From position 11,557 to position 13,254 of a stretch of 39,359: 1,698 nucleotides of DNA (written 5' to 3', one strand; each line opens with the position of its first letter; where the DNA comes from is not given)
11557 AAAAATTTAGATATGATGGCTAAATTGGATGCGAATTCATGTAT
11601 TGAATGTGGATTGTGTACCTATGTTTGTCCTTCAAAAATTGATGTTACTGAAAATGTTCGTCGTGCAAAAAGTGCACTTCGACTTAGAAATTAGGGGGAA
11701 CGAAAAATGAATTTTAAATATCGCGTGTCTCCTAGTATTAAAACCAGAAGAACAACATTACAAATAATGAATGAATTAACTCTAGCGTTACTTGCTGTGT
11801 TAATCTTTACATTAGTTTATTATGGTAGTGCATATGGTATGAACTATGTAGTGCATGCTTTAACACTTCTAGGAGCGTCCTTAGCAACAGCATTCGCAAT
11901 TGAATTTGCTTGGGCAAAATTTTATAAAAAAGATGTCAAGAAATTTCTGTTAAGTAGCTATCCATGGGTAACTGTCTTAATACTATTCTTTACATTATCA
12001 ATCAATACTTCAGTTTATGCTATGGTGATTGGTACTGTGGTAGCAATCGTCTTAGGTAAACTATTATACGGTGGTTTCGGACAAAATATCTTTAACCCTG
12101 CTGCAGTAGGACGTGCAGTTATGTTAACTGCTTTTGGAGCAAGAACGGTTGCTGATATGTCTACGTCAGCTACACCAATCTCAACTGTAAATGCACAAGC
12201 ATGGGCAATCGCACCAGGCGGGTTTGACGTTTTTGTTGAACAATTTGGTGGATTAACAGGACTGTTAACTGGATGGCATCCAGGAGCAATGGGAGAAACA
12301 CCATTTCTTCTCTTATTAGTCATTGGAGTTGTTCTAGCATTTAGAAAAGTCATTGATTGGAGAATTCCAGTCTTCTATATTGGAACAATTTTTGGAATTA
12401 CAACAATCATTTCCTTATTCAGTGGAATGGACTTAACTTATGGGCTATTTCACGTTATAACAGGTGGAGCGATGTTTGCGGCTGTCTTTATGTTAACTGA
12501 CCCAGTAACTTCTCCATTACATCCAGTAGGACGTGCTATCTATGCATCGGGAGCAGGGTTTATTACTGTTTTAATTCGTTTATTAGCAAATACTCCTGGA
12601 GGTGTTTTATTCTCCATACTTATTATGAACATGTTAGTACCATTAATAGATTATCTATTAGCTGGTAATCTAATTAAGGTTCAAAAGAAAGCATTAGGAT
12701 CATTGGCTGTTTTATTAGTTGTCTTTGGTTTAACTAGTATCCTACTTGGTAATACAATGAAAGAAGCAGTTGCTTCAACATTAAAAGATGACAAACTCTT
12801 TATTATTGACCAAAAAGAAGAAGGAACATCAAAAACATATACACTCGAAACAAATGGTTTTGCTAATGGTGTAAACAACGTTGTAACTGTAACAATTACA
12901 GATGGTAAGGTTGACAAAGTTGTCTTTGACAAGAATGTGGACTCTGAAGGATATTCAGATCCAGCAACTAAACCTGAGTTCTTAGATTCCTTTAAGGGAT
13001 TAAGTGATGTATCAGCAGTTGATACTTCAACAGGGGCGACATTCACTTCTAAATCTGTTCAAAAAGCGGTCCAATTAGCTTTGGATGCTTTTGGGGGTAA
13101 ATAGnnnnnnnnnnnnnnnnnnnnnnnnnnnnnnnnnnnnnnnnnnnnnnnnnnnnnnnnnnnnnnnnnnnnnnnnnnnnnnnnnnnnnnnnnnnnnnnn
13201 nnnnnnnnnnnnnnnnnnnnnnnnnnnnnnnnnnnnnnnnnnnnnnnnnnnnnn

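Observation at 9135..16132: Rnf locus rebuilt around extra extracytoplasmic flavin domains: candidate multi-flavin electron conduit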

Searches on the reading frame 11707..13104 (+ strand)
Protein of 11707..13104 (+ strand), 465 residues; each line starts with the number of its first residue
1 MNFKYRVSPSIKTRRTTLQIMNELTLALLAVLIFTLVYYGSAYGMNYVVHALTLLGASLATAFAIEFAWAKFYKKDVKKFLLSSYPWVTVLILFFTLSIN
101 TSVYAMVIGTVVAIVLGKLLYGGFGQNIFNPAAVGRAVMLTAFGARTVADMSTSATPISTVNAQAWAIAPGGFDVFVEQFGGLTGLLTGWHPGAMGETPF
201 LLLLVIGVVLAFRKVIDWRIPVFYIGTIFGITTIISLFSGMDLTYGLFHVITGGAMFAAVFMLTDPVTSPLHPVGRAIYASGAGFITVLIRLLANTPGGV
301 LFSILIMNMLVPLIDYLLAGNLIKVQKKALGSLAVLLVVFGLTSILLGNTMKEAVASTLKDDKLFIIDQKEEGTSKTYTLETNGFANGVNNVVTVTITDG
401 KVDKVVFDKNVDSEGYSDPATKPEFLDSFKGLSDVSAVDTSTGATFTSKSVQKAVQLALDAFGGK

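Call 3: search_protein_families(library=pfam, proteins=[window:11707-13104:+], max_evalue=0.01)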
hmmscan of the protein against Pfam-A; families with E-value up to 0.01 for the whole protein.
window:11707-13104:+ (465 aa): 2 families
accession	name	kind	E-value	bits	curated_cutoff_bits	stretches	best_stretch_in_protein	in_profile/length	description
PF03116.20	NQR2_RnfD_RnfE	-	1.8e-72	244.7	27.7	1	6-319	3-291/296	NQR2, RnfD, RnfE family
PF04205.19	FMN_bind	-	6.7e-09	36.7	22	1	393-460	8-77/77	FMN-binding domain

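Call 4: search_protein_families(library=ncbifam, proteins=[window:11707-13104:+], max_evalue=0.01)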
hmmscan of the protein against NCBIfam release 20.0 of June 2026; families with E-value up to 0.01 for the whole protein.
window:11707-13104:+ (465 aa): 8 families
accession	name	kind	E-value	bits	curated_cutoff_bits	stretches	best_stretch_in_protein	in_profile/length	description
TIGR01946.1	rnfD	subfamily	1.3e-56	192.4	207.05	1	8-317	1-319/327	RnfABCDGE type electron transport complex subunit D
NF002011.0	PRK00816.1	equivalog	1.6e-43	149.1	415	2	201-318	225-342/352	electron transport complex subunit RsxD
NF003756.0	PRK05349.1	equivalog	2e-35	122.5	414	1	50-328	120-402/406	NADH:ubiquinone reductase (Na(+)-transporting) subunit B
TIGR01937.1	nqrB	equivalog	4.1e-26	91.8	349.9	1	50-323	120-410/413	NADH:ubiquinone reductase (Na(+)-transporting) subunit B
NF041838.1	rnfD_Methano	equivalog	1.4e-24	86.9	400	1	3-315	3-277/285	Rnf electron transport complex subunit RnfD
NF002181.0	PRK01024.1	equivalog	8.3e-20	70.9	792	2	201-318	364-494/503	Na(+)-transporting NADH-quinone reductase subunit B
NF041941.1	lipo_FMN_PplA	exception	0.0038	16.5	325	1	363-417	170-223/302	extracellular electron transfer flavoprotein PplA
NF045876.1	RnfG_DVU2794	exception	0.0042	16.6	205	1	351-462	58-179/190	RnfABCDGE type electron transport complex subunit G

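Call 30: find_homologous_proteins(query=window:11707-13104:+)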
Query window:11707-13104:+ (465 aa): 910 proteins with E <= 0.001 among 8000 candidates; the best 120 are listed.
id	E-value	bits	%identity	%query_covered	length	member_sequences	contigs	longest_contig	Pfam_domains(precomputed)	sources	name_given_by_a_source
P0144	8.4e-275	929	92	100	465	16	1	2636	PF04205.20,PF03116.21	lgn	-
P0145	7.5e-165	567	60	100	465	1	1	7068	PF04205.20,PF03116.21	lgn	-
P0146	3.2e-157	542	57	100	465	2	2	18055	PF04205.20,PF03116.21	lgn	-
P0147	8.8e-157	540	56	100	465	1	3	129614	PF04205.20,PF03116.21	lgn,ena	-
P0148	3.0e-155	535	56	100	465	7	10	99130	PF03116.21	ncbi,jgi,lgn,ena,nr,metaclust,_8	ncbi:MAG TPA: RnfABCDGE type electron transport complex subunit D [Erysipelothrix sp.]|jgi:electron 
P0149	2.5e-153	529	55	100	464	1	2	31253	PF03116.21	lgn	-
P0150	5.2e-150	518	57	96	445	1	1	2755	PF04205.20,PF03116.21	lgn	-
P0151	1.4e-147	510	54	100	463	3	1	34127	PF04205.20,PF03116.21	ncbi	-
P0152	9.9e-145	501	53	100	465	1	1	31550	PF04205.20,PF03116.21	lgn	-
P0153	2.2e-133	463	52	100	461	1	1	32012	PF04205.20,PF03116.21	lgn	-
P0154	1.8e-124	434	47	100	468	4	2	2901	PF03116.21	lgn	-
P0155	1.1e-123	431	48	99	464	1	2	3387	PF03116.21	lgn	-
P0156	4.1e-121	423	45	100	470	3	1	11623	PF04205.20,PF03116.21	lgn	-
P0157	2.5e-116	407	45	99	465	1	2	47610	PF04205.20,PF03116.21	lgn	-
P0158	1.5e-115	405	45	100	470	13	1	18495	PF04205.20,PF03116.21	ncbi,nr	ncbi:MAG: FMN-binding protein [Erysipelothrix sp.]|nr:FMN-binding protein [Erysipelothrix sp.]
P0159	2.4e-115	404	45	99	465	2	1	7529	PF04205.20,PF03116.21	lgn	-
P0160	2.3e-113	397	44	99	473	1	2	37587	PF04205.20,PF03116.21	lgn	-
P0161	3.6e-112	393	45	100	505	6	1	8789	PF04205.20,PF03116.21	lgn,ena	-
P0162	1.6e-111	391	44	100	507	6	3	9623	PF04205.20,PF03116.21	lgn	-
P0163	9.4e-109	382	45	100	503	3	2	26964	PF04205.20,PF03116.21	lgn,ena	-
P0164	2.0e-108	381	45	100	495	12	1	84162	PF04205.20,PF03116.21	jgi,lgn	jgi:electron transport complex protein RnfD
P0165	7.2e-108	379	44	100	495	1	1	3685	PF04205.20,PF03116.21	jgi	-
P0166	8.4e-108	379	45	100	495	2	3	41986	PF04205.20,PF03116.21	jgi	jgi:Na+-translocating ferredoxin:NAD+ oxidoreductase subunit D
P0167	1.3e-107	378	43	100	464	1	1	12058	PF04205.20,PF03116.21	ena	-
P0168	4.4e-107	377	42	100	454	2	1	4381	PF04205.20,PF03116.21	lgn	-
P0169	1.7e-105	371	45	100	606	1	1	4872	PF04205.20,PF03116.21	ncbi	-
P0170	2.6e-105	371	45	99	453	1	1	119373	PF04205.20,PF03116.21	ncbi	-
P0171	2.9e-105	371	44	100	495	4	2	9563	PF04205.20,PF03116.21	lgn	-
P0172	8.1e-105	369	44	99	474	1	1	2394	PF04205.20,PF03116.21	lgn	-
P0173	1.2e-103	365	44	99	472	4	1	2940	PF04205.20,PF03116.21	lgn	-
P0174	4.0e-103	364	43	99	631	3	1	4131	PF04205.20,PF03116.21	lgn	-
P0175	1.9e-102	361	43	100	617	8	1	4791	PF04205.20,PF03116.21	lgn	-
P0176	9.8e-102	359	41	97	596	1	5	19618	PF04205.20,PF03116.21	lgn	-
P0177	1.2e-101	359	42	99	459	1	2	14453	PF04205.20,PF03116.21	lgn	-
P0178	2.5e-101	358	39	100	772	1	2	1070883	PF04205.20,PF03116.21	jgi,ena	-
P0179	6.7e-101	356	42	99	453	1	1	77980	PF04205.20,PF03116.21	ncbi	-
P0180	7.8e-100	353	42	100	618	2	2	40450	PF04205.20,PF03116.21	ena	-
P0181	7.8e-100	353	42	99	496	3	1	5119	PF04205.20,PF03116.21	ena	-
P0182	7.5e-99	350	42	100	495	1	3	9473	PF04205.20,PF03116.21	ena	-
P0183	5.7e-98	347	44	100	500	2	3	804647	PF04205.20,PF03116.21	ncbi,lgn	-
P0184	5.7e-98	347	43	98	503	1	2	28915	PF03116.21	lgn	-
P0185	6.9e-98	346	41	99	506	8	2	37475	PF04205.20,PF03116.21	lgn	-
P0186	8.4e-98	346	40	100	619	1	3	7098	PF04205.20,PF03116.21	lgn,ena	-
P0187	8.4e-98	346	43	99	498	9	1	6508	PF04205.20,PF03116.21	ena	-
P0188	9.4e-98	346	44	100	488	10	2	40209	PF04205.20,PF03116.21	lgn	-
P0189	9.6e-98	346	43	100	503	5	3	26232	PF04205.20,PF03116.21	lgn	-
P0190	4.3e-97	344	42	98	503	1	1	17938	PF04205.20,PF03116.21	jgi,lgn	-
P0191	5.2e-97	343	42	100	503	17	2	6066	PF03116.21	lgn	-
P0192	9.6e-97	343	42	100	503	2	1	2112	PF04205.20,PF03116.21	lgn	-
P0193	1.1e-96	342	43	100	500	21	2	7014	PF04205.20,PF03116.21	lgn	-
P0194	1.2e-96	342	42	99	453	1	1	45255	PF04205.20,PF03116.21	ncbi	-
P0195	1.8e-96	342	40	100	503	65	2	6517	PF04205.20,PF03116.21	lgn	-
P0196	2.0e-96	342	43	100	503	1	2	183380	PF03116.21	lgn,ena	-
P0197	3.6e-96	341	42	98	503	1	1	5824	PF03116.21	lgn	-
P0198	4.6e-96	340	41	99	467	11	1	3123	PF04205.20,PF03116.21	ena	-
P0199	5.8e-96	340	39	97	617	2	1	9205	PF04205.20,PF03116.21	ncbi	-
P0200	6.7e-96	340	38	99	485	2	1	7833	PF04205.20,PF03116.21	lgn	-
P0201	1.0e-95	339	41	99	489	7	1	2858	PF04205.20,PF03116.21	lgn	-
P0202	1.1e-95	339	39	99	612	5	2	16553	PF04205.20,PF03116.21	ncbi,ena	-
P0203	2.4e-95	338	40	100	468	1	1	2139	PF04205.20,PF03116.21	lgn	-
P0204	2.7e-95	338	42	98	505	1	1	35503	PF03116.21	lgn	-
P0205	5.1e-95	337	42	100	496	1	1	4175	PF04205.20,PF03116.21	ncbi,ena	-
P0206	5.6e-95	337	40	100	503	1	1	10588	PF03116.21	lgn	-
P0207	5.8e-95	337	39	99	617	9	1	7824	PF04205.20,PF03116.21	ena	-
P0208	9.7e-95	336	48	76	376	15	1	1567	PF03116.21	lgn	-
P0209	1.5e-94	335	41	100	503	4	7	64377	PF04205.20,PF03116.21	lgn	-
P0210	2.4e-94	335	48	78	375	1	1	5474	PF03116.21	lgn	-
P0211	2.6e-94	335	40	99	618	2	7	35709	PF04205.20,PF03116.21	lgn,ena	-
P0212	3.6e-94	334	43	100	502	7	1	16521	PF03116.21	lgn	-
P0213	3.8e-94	334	40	100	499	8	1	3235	PF04205.20,PF03116.21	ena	-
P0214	6.4e-94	333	41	99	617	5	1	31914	PF04205.20,PF03116.21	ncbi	-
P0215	1.2e-93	332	41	100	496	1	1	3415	PF04205.20,PF03116.21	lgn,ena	-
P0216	1.2e-93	332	42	100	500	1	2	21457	PF04205.20,PF03116.21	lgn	-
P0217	1.5e-93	332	39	99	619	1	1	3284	PF04205.20,PF03116.21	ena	-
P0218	1.8e-93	332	43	100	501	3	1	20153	PF04205.20,PF03116.21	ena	-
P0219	1.8e-93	332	41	100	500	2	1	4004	PF03116.21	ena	-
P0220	2.0e-93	332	41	100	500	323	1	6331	PF03116.21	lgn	-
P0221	2.1e-93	332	42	99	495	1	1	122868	PF04205.20,PF03116.21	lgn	-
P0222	2.2e-93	332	39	99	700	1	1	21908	PF04205.20,PF03116.21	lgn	-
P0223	2.6e-93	331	42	98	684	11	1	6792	PF04205.20,PF03116.21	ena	-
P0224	3.1e-93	331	38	99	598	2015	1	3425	PF04205.20,PF03116.21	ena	-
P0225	3.7e-93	331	41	100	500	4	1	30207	PF03116.21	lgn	-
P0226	4.8e-93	330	39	99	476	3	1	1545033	PF04205.20,PF03116.21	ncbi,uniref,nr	ncbi:RnfABCDGE type electron transport complex subunit D [Bulleidia sp. zg-1006]|uniref:RnfABCDGE ty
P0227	4.8e-93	330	41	100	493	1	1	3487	PF03116.21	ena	-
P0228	5.1e-93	330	41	100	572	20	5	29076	PF04205.20,PF03116.21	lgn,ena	-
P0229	6.5e-93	330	42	97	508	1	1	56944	PF03116.21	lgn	-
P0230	6.7e-93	330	42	100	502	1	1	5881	PF03116.21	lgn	-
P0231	1.0e-92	329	39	100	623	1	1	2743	PF19803.5,PF04205.20,PF03116.21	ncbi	-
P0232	1.1e-92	329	41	100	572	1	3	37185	PF04205.20,PF03116.21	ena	-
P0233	1.4e-92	329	41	100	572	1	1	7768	PF04205.20,PF03116.21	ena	-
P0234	1.4e-92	329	47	75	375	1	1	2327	PF03116.21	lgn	-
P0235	2.9e-92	328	45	80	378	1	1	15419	PF03116.21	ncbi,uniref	ncbi:RnfABCDGE type electron transport complex subunit D [Floccifex sp.]|uniref:RnfABCDGE type elect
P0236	3.8e-92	327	40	99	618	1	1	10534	PF04205.20,PF03116.21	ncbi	-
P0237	4.1e-92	327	41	98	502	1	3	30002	PF03116.21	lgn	-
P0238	4.8e-92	327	41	100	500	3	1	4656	PF03116.21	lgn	-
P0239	8.0e-92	326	39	99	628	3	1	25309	PF04205.20,PF03116.21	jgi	jgi:electron transport complex protein RnfD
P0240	1.2e-91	326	45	76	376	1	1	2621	PF03116.21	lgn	-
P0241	1.2e-91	326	38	99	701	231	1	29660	PF04205.20,PF03116.21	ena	-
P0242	1.3e-91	326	41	100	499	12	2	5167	PF04205.20,PF03116.21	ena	-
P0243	1.5e-91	326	41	98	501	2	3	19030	PF04205.20,PF03116.21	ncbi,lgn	-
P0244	1.5e-91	325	47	82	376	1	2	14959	PF03116.21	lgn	-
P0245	2.1e-91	325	41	100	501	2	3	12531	PF04205.20,PF03116.21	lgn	-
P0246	2.7e-91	325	42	98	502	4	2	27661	PF03116.21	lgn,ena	-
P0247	3.9e-91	324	42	100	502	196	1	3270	PF03116.21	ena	-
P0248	4.3e-91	324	40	100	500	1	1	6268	PF04205.20,PF03116.21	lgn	-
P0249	4.6e-91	324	40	99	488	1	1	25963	PF03116.21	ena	-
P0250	6.2e-91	323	41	100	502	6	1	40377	PF03116.21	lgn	-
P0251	7.0e-91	323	50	71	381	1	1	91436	PF03116.21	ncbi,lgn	ncbi:MAG: RnfABCDGE type electron transport complex subunit D [Erysipelotrichaceae bacterium]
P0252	7.3e-91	323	42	100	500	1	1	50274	PF03116.21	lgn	-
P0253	1.4e-90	322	41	100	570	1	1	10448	PF04205.20,PF03116.21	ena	-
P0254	1.4e-90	322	40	100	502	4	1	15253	PF03116.21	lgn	-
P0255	1.6e-90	322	40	97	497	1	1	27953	PF03116.21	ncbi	-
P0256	1.6e-90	322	45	79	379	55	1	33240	PF03116.21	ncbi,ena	-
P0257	1.7e-90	322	41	98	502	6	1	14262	PF03116.21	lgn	-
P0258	1.9e-90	322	39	98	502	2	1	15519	PF03116.21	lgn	-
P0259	2.1e-90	322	47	71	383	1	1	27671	PF03116.21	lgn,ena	-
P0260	2.3e-90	322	47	71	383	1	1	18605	PF03116.21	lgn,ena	-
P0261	2.8e-90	321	40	100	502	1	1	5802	PF03116.21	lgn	-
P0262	2.9e-90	321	47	71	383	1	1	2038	PF03116.21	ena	-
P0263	3.3e-90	321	41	98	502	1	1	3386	PF03116.21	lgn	-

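Call 55: search_solved_structures(query=window:11707-13104:+, show_alignments=2)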
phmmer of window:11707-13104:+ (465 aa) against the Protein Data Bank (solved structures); distinct sequences matched with E-value up to 0.001: 6.
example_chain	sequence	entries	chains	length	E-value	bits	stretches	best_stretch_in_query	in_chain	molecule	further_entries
7zc6_D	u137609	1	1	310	5.2e-42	147.3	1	7-319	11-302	RnfD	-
9eri_D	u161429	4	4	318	4.2e-36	127.8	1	2-321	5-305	Na(+)-translocating ferredoxin:NAD(+) oxidoreductase complex subunit D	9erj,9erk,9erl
8ahx_D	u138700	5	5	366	1.1e-34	123.2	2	141-316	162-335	Ion-translocating oxidoreductase complex subunit D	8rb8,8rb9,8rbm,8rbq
9lrr_B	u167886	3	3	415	9.3e-18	67.4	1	57-324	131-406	Na(+)-translocating NADH-quinone reductase subunit B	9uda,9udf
7xk3_B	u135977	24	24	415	1.1e-17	67.2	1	58-324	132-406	Na(+)-translocating NADH-quinone reductase subunit B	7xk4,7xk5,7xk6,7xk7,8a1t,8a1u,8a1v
9ud3_B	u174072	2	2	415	1.8e-17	66.4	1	58-324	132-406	Na(+)-translocating NADH-quinone reductase subunit B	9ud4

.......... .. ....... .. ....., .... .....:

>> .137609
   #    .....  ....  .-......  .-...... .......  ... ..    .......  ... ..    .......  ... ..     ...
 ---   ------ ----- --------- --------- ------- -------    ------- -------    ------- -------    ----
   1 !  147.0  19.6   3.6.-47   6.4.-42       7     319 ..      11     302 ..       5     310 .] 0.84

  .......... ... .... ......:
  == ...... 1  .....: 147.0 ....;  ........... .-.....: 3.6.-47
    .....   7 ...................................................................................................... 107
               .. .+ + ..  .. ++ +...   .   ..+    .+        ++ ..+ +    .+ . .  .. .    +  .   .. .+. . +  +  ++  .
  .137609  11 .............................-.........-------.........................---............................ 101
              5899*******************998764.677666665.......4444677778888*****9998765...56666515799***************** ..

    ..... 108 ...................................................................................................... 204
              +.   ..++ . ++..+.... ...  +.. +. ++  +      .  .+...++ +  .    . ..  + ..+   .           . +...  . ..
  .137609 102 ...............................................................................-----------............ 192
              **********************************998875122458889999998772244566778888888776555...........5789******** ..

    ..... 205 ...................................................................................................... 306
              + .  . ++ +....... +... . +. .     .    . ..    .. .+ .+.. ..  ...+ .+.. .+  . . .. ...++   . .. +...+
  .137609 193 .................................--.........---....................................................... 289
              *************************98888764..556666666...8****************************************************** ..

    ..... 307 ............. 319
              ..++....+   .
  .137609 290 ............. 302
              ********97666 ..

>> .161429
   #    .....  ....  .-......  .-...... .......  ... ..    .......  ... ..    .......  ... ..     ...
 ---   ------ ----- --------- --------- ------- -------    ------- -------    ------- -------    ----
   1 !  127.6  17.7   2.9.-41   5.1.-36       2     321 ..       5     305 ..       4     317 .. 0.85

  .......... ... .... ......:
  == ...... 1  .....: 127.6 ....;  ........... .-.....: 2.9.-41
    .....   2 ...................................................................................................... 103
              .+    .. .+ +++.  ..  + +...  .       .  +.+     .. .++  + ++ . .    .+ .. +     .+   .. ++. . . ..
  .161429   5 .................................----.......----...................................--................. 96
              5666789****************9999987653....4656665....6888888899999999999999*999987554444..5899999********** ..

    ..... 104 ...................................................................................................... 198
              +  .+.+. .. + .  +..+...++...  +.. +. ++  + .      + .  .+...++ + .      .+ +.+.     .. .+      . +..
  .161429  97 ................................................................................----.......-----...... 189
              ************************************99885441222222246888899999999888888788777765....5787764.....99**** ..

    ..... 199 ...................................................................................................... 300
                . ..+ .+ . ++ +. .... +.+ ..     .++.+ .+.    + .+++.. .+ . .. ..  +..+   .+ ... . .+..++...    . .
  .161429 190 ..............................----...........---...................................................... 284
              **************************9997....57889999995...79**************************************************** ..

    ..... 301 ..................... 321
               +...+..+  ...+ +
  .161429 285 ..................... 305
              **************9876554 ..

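Call 78: predict_structure(alignment_id=A3)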
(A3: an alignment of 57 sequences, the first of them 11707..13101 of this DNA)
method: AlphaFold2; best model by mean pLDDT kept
length: 465 residues; sequences in the alignment: 57
mean_pLDDT: 81.5   pTM: 0.73
mean pLDDT of the five models: 81.5, 79.4, 79.1, 78.6, 75.8
residues with pLDDT >= 90: 145; 70-90: 249; 50-70: 50; < 50: 21
segments of 3 or more residues with pLDDT < 50: 1-10, 356-362
pLDDT, mean of each block of 10 residues (from residue 1): 40 72 92 94 93 96 93 89 88 91 92 85 64 86 72 81 83 84 87 85 94 90 95 91 90 90 81 89 93 82 88 83 79 90 90 52 61 77 63 81 81 66 77 65 63 80 62
secondary structure, 60 per line:
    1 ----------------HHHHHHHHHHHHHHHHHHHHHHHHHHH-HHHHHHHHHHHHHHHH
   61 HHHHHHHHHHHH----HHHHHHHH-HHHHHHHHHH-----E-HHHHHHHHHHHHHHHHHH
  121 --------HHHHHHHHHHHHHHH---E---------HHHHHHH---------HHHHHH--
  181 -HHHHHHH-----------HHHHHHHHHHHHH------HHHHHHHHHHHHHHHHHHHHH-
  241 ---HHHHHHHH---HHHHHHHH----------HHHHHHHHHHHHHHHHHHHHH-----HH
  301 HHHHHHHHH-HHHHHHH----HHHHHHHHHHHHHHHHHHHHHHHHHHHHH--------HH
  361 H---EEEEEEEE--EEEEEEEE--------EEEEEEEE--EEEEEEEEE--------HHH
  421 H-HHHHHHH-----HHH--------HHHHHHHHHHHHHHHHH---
elements in order: H17-43 H45-72 H77-84 H86-95 H103-120 H129-143 H157-163 H173-178 H182-188 H200-212 H219-239 H244-251 H255-262 H273-293 H299-309 H311-317 H322-350 E365-372 E375-382 E391-398 E401-409 H418-421 H423-429 H446-462

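Call 82: fold_search(model_id=the predicted structure, library=pdb)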
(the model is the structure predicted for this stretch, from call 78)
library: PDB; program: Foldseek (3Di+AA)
matches with E <= 10: 376; with E <= 0.001: 15
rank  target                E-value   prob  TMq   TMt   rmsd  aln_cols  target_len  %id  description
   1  9eri_D                4.5e-14  1.00  0.54  0.78   6.5       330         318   33  Cryo-EM structure of sodium pumping Rnf complex from Acetobacterium woodii bound to NADH (released 2025-03-05)
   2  8ahx_D                1.1e-13  1.00  0.58  0.76   3.6       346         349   31  Cryo-EM structure of the nitrogen-fixation associated NADH:ferredoxin oxidoreductase RNF from Azotobacter vinelandii (released 2023-11-01)
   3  7zc6_D                3.3e-13  1.00  0.55  0.83   4.0       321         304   34  Na+ - translocating ferredoxin: NAD+ reductase (Rnf) of C. tetanomorphum (released 2022-09-28)
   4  8rbq_D                1.3e-11  1.00  0.51  0.76   8.2       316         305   31  Cryo-EM structure of the NADH:ferredoxin oxidoreductase RNF from Azotobacter vinelandii, dithionite reduced (released 2024-06-26)
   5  8acw_B                1.5e-10  1.00  0.57  0.68   5.0       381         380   19  X-ray structure of Na+-NQR from Vibrio cholerae at 3.4 A resolution (released 2023-07-12)
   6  8ad0_B                1.7e-10  1.00  0.56  0.67   5.2       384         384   19  X-ray structure of Na+-NQR from Vibrio cholerae in different conformation at 3.1 A (released 2023-07-12)
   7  8a1t_B                2.5e-10  1.00  0.58  0.67   5.1       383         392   20  Sodium pumping NADH-quinone oxidoreductase (released 2023-06-14)
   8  9lrr_B                3.5e-10  1.00  0.56  0.62   5.2       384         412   20  Cryo-EM structure of Na+-translocating NADH-ubiquinone oxidoreductase NqrB-G141A mutant from Vibrio cholerae with boun (released 2025-04-23)
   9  8evu_B                5.3e-10  1.00  0.52  0.58   6.6       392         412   19  Cryo EM structure of Vibrio cholerae NQR (released 2022-11-16)
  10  8a1x_B                5.5e-10  1.00  0.56  0.65   5.2       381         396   20  Sodium pumping NADH-quinone oxidoreductase with inhibitor DQA (released 2023-06-14)
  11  8a1v_B                1.6e-09  1.00  0.58  0.67   5.3       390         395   21  Sodium pumping NADH-quinone oxidoreductase with substrate Q2 (released 2023-06-14)
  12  9ud3_B                1.7e-09  1.00  0.57  0.68   4.8       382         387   20  Cryo-EM structure of Na+-translocating NADH-ubiquinone oxidoreductase NqrB-T236Y mutant from Vibrio cholerae (released 2025-06-25)
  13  7xk3_B                2.1e-09  1.00  0.55  0.65   6.3       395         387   20  Cryo-EM structure of Na+-pumping NADH-ubiquinone oxidoreductase from Vibrio cholerae, state 1 (released 2022-07-20)
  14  7xk6_B                2.2e-09  1.00  0.54  0.61   6.4       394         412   20  Cryo-EM structure of Na+-pumping NADH-ubiquinone oxidoreductase from Vibrio cholerae, with aurachin D-42 (released 2022-07-20)
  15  9uuu_B                2.5e-09  1.00  0.56  0.67   5.5       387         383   20  Cryo-EM structure of Na+-translocating NADH-ubiquinone oxidoreductase from Vibrio cholerae reduced by NADH (released 2025-06-25)
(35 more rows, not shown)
